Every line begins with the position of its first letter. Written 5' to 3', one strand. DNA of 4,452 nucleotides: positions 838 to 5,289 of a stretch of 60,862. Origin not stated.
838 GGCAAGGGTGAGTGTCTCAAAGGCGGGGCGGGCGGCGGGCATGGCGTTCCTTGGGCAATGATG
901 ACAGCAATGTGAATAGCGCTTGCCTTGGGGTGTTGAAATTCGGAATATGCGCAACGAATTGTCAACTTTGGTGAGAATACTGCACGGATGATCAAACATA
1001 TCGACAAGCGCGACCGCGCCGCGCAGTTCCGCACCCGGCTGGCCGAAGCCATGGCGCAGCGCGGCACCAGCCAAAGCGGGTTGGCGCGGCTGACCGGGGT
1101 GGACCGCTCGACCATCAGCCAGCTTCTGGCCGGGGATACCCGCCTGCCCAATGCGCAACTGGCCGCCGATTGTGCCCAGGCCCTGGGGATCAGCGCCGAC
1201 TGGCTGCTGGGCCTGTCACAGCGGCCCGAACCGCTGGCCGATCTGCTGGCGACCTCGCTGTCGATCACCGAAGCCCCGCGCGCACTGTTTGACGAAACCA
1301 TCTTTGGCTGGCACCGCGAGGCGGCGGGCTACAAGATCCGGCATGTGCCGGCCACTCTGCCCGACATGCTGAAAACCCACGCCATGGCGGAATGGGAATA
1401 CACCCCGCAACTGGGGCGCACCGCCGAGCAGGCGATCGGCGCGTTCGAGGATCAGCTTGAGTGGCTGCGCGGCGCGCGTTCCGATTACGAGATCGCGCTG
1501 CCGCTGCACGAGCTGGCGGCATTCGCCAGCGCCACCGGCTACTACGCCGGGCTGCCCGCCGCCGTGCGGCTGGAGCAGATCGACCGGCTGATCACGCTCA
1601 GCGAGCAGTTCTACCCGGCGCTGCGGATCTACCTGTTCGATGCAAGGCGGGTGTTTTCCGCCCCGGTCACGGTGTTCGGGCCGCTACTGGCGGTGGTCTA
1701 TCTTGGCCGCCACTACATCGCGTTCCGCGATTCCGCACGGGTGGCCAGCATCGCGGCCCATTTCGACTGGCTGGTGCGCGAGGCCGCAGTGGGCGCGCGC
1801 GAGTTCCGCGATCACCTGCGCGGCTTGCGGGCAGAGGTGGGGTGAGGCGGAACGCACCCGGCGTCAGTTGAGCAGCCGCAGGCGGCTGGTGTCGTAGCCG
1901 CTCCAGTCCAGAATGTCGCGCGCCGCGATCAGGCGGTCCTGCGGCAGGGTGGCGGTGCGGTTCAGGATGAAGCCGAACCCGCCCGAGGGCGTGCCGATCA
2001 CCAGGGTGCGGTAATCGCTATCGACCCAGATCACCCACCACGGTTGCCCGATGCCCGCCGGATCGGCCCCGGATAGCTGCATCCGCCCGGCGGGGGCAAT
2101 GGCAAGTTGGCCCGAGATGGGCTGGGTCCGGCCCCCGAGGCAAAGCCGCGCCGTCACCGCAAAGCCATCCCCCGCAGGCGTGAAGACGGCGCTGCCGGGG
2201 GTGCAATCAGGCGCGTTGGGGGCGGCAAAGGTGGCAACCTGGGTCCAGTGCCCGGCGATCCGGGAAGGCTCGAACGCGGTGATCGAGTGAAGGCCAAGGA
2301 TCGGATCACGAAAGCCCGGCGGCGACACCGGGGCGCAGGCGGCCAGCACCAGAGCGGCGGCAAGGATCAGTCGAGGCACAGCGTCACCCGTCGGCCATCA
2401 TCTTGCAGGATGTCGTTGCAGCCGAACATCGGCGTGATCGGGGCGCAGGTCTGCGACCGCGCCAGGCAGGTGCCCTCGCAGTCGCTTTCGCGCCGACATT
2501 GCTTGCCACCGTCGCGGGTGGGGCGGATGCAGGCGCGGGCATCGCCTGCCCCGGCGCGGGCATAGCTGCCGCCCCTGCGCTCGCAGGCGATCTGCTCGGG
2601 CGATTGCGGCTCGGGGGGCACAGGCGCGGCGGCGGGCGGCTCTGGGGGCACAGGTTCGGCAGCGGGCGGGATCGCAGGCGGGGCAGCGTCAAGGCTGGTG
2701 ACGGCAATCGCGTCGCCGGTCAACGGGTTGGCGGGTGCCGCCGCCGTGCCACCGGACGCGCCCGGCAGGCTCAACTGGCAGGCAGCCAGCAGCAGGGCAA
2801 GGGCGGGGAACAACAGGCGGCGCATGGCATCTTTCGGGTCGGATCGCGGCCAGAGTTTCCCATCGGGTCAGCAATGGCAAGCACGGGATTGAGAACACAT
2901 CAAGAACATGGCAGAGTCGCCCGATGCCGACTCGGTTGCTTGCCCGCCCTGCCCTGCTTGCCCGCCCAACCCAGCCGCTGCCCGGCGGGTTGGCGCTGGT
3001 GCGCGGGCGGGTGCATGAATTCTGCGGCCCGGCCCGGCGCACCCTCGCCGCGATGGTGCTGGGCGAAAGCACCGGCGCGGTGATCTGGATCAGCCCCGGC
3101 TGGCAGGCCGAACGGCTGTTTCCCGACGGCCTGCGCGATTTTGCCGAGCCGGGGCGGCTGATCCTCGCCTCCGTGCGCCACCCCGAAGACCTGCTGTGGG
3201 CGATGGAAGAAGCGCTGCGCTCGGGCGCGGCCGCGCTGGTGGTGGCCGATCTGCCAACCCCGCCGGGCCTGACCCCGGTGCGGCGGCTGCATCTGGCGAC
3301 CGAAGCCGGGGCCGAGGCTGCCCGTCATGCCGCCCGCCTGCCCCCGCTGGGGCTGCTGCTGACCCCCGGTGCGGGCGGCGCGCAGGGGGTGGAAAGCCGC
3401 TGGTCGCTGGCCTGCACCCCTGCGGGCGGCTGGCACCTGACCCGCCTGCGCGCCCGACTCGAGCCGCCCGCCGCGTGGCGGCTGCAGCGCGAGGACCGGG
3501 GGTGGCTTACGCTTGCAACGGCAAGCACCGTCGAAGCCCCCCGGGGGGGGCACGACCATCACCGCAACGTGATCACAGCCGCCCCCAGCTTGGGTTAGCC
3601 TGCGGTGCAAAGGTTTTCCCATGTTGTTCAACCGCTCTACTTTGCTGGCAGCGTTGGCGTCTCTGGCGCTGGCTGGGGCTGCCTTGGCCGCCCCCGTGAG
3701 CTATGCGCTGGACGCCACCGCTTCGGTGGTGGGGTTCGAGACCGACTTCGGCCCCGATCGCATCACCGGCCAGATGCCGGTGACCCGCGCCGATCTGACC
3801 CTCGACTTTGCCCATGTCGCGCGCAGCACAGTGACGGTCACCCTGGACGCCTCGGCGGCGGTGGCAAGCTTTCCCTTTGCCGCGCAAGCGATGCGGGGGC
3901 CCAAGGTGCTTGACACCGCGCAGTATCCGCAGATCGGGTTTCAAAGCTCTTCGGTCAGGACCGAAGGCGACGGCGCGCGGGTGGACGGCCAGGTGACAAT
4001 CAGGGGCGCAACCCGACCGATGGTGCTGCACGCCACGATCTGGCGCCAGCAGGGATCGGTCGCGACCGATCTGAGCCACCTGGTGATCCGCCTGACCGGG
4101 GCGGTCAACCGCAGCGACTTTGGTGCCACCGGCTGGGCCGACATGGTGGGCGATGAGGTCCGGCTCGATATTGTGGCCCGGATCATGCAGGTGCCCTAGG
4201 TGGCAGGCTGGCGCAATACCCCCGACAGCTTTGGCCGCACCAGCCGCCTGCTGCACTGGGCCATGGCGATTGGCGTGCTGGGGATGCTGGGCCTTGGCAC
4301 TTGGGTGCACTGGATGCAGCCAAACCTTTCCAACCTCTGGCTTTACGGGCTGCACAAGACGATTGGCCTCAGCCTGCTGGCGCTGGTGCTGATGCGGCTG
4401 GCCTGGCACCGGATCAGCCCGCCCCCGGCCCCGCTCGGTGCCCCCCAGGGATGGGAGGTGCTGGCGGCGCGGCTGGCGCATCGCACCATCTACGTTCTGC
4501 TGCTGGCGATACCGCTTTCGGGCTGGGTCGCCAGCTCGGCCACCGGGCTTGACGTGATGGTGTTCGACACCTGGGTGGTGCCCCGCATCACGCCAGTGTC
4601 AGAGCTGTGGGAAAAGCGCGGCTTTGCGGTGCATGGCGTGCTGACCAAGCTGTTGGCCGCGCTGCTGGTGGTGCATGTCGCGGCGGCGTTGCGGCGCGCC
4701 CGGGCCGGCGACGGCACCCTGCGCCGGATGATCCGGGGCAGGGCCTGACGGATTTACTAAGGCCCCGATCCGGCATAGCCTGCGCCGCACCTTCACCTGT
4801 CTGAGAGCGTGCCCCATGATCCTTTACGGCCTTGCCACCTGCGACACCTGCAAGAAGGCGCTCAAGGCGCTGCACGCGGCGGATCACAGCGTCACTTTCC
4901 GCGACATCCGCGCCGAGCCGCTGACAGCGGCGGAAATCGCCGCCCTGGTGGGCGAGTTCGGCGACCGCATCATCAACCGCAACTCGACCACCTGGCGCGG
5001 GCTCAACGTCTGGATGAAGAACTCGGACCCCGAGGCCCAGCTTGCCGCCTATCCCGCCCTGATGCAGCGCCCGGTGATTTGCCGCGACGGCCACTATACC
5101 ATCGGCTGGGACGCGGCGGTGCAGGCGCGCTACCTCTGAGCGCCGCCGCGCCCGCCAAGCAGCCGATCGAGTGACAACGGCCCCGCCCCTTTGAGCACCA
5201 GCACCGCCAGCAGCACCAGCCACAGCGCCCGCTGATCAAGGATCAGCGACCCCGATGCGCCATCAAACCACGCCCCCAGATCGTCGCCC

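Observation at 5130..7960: Bufferin/Gig-type periplasmic RiPP metallophore operon: 2x DUF2282 precursor, DUF692 (MNIO), DUF2063, DoxX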

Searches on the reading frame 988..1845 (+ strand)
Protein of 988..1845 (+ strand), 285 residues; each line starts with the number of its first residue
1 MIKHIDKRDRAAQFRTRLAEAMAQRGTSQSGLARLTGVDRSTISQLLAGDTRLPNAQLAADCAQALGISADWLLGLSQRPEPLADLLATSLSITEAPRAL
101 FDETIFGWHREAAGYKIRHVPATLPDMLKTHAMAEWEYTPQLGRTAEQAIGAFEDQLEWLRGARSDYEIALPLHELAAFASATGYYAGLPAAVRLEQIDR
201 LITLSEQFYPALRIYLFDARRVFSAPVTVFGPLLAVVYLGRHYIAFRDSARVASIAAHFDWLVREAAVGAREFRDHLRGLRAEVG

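Call 32: search_protein_families(library=pfam, proteins=[window:988-1845:+], max_evalue=0.001)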
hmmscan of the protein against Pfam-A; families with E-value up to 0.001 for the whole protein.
window:988-1845:+ (285 aa): 4 families
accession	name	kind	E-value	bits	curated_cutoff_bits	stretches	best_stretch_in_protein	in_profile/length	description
PF01381.28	HTH_3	-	1e-11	45.1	23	1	18-73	1-55/55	Helix-turn-helix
PF13560.12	HTH_31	-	1.8e-08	35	27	1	13-70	1-58/64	Helix-turn-helix domain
PF12844.13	HTH_19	-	1.4e-06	28.5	30.2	1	17-74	3-59/64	Helix-turn-helix domain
PF13443.12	HTH_26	-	4.2e-05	24.2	22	1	17-67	1-51/63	Cro/C1-type HTH DNA-binding domain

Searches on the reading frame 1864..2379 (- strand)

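Call 32: search_protein_families(library=pfam, proteins=[window:1864-2379:-], max_evalue=0.001)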
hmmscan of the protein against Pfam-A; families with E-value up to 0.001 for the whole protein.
window:1864-2379:- (171 aa): 1 family
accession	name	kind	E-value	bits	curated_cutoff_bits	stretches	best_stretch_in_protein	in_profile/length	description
PF08212.18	Lipocalin_2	-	3.2e-11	43.8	24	1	39-168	4-142/146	Lipocalin-like domain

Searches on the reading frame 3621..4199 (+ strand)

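Call 3: search_protein_families(library=pfam, proteins=[window:3621-4199:+], max_evalue=0.01)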
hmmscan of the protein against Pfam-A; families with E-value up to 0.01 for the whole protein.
window:3621-4199:+ (192 aa): 1 family
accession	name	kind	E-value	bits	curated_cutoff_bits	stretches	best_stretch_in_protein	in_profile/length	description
PF04264.18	YceI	-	1.2e-24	87.8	23.7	1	28-185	1-147/150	YceI-like domain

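Call 4: search_protein_families(library=ncbifam, proteins=[window:3621-4199:+], max_evalue=0.01)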
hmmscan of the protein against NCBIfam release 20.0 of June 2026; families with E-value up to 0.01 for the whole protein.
window:3621-4199:+ (192 aa): 1 family
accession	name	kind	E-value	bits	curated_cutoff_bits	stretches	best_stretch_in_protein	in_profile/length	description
NF002994.0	PRK03757.1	equivalog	3.1e-12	46.6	232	1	7-168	4-168/191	YceI family protein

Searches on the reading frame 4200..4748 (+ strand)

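Call 3: search_protein_families(library=pfam, proteins=[window:4200-4748:+], max_evalue=0.01)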
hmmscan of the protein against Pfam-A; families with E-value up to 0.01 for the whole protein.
window:4200-4748:+ (182 aa): 1 family
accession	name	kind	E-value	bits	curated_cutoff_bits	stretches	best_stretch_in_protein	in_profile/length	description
PF01292.26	Ni_hydr_CYTB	-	7e-25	88.3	30.1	1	11-180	2-179/179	Prokaryotic cytochrome b561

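Call 4: search_protein_families(library=ncbifam, proteins=[window:4200-4748:+], max_evalue=0.01)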
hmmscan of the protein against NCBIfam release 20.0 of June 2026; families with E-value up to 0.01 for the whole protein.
window:4200-4748:+ (182 aa): 1 family
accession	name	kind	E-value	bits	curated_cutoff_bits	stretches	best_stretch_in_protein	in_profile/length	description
NF008566.0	PRK11513.1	equivalog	1.5e-06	28.2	170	1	39-178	32-171/176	cytochrome b561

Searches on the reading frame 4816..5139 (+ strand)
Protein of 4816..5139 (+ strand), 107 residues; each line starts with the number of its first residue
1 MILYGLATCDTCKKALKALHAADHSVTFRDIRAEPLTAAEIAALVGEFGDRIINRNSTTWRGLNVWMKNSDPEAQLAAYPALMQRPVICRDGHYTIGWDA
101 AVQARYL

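Call 3: search_protein_families(library=pfam, proteins=[window:4816-5139:+], max_evalue=0.01)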
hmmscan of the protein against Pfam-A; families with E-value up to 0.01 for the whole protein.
window:4816-5139:+ (107 aa): 2 families
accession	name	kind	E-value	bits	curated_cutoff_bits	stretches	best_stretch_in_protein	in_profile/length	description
PF03960.21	ArsC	-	4.1e-10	40.3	24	1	4-100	1-73/79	ArsC family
PF00462.30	Glutaredoxin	-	0.0013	19.3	22.9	1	2-46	2-46/60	Glutaredoxin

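Call 4: search_protein_families(library=ncbifam, proteins=[window:4816-5139:+], max_evalue=0.01)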
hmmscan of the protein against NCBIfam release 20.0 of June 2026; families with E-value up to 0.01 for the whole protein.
window:4816-5139:+ (107 aa): 10 families
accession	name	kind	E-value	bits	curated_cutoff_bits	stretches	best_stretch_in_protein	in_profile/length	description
TIGR01617.1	arsC_related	subfamily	8.2e-13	48.7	75.05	1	3-99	3-108/117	Spx/MgsR family RNA polymerase-binding regulatory protein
NF008107.0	PRK10853.1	equivalog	1.2e-12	48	121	1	2-100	4-109/119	ArsC family reductase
NF002459.0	PRK01655.1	subfamily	4.9e-08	33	123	1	3-101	4-108/132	transcriptional regulator Spx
TIGR01616.1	nitro_assoc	hypoth_equivalog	5.4e-07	29.7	109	1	2-102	4-108/126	nitrogenase-associated protein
NF041114.2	gluta_UXX_star_1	equivalog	1.3e-05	25.4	72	1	1-41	1-41/70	UXX-star selenoprotein family 1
NF009210.0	PRK12559.1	equivalog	4.9e-05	23.4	159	1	2-100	3-107/131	transcriptional regulator SpxA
NF041212.1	Uxx_star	subfamily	0.0014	18.8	66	0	2-46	2-46/70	Uxx-star family glutaredoxin-like (seleno)protein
TIGR00014.1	arsC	equivalog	0.0022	18.5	106.05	1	7-97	7-104/114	arsenate reductase (glutaredoxin)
NF041106.1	ArsC_rel_Se_1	subfamily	0.0081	16.7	85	1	5-69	6-70/107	ArsC family (seleno)protein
NF009885.0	PRK13344.1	equivalog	0.0084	16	152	1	3-49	4-50/132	transcriptional regulator Spx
